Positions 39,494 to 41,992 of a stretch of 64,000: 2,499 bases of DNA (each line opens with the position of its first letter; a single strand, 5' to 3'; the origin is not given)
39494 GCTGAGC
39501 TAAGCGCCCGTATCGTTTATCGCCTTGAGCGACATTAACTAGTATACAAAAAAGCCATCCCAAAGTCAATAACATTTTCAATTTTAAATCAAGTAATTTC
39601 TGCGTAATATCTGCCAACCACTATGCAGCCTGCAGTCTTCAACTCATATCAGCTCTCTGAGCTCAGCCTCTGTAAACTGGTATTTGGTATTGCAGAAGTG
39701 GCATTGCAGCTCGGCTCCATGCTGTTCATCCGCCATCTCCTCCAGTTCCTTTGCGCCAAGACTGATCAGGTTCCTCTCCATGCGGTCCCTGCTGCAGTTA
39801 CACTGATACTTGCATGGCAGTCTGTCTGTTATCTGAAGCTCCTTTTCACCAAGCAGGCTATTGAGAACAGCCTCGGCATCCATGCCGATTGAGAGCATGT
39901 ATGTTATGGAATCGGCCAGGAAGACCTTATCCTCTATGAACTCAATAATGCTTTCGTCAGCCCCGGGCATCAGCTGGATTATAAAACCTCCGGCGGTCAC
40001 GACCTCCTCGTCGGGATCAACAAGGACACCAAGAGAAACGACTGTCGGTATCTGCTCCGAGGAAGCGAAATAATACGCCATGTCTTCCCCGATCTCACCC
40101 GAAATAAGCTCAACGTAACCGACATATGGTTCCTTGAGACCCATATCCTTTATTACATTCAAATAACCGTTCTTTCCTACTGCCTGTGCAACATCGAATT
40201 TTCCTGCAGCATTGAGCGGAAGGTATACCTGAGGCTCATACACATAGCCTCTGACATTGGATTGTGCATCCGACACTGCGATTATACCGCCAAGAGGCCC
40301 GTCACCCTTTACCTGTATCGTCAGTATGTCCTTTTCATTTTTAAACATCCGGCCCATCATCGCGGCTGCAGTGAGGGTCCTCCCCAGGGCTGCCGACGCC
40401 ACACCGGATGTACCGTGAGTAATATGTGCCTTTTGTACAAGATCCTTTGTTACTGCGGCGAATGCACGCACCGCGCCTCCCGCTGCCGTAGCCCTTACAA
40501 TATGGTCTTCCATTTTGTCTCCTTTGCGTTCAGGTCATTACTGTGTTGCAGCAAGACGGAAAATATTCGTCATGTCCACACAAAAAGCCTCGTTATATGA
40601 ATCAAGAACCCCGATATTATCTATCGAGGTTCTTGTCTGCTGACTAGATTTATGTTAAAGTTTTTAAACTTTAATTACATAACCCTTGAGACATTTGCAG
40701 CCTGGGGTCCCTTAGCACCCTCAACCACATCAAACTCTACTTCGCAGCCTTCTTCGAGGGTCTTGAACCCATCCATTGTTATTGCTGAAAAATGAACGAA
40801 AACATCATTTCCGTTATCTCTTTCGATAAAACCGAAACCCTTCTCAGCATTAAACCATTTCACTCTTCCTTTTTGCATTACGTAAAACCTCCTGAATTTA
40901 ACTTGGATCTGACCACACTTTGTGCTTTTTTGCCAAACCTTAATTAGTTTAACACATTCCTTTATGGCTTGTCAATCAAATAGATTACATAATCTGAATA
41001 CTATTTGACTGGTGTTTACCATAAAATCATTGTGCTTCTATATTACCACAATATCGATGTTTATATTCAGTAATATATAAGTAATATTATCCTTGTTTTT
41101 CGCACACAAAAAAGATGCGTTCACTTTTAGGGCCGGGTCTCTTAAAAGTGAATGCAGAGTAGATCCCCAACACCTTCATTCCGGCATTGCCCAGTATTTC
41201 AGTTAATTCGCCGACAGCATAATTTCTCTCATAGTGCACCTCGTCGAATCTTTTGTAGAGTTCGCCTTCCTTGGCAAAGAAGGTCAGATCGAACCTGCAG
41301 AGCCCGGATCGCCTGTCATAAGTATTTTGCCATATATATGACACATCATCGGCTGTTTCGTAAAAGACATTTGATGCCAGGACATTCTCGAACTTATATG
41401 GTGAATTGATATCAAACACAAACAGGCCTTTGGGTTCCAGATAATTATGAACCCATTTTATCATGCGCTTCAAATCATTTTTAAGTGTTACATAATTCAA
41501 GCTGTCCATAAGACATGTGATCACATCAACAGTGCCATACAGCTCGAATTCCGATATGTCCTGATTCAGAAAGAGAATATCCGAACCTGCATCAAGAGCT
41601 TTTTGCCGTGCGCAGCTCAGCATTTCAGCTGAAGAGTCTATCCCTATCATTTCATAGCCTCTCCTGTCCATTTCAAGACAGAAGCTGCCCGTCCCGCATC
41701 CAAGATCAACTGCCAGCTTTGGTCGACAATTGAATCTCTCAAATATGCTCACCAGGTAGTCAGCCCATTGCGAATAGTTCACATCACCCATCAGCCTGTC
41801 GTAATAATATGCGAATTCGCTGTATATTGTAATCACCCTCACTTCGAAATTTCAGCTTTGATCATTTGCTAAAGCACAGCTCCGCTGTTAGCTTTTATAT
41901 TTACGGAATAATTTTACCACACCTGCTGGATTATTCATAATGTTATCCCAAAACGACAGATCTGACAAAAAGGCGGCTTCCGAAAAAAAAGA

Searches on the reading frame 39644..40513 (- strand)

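Call 40: search_protein_families(library=pfam, proteins=[window:39644-40513:-], max_evalue=0.000001)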
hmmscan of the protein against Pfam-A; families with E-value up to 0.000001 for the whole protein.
window:39644-40513:- (289 aa): 1 family
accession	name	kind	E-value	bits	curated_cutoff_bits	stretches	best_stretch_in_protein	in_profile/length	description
PF01430.24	HSP33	-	8.2e-100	334.2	21.4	1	3-281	1-273/273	Hsp33 protein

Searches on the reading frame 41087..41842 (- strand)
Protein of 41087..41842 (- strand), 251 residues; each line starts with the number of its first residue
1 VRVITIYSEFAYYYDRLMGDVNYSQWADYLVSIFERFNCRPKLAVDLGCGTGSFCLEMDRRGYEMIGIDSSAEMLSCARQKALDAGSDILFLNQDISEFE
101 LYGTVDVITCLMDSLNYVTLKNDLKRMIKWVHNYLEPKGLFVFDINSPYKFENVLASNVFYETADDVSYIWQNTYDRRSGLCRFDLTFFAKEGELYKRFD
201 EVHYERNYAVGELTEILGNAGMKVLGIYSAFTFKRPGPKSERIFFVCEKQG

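Call 40: search_protein_families(library=pfam, proteins=[window:41087-41842:-], max_evalue=0.000001)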
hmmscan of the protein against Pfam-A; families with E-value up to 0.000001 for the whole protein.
window:41087-41842:- (251 aa): 5 families
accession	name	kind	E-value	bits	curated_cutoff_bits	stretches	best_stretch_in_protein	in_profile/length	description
PF13649.12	Methyltransf_25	-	1.5e-17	64.5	27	1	45-139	2-97/97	Methyltransferase domain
PF08241.18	Methyltransf_11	-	7.1e-14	52.6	21.2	1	45-143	1-95/95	Methyltransferase domain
PF13847.12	Methyltransf_31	-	4.5e-13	49.6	27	1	45-147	8-113/145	Methyltransferase domain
PF13489.12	Methyltransf_23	-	6.5e-12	45.9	27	1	26-144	9-117/164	Methyltransferase domain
PF08242.18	Methyltransf_12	-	1e-10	42.6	30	1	45-141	1-98/98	Methyltransferase domain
